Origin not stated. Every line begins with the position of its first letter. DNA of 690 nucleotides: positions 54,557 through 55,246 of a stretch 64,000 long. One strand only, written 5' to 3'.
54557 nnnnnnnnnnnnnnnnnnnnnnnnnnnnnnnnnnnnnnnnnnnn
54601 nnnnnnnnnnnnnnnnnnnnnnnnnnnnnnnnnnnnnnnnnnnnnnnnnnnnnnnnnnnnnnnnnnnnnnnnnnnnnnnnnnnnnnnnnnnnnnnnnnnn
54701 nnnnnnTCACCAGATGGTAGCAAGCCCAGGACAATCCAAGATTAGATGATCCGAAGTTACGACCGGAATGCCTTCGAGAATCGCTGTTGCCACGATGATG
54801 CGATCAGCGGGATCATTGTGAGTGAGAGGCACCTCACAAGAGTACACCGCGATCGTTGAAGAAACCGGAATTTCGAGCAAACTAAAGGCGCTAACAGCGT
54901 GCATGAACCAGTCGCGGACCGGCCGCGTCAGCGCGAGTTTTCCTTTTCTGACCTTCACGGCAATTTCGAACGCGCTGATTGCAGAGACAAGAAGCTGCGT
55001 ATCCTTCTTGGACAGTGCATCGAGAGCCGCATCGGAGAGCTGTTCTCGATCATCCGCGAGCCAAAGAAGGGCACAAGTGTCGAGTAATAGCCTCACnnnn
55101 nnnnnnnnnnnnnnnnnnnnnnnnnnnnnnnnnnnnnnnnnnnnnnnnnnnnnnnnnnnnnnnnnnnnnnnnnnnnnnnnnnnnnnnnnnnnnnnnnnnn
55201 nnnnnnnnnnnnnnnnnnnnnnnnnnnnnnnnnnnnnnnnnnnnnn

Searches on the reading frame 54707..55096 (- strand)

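Call 83: search_protein_families(library=pfam, proteins=[window:54707-55096:-], max_evalue=0.01)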
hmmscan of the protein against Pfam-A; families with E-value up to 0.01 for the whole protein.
window:54707-55096:- (129 aa): 2 families
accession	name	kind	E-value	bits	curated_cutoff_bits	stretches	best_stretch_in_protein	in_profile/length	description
PF01850.27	PIN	-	1.7e-14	54.9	23.6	1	4-117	2-112/120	PIN domain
PF13470.12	PIN_3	-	0.00023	22.4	27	1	2-108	1-104/115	PIN domain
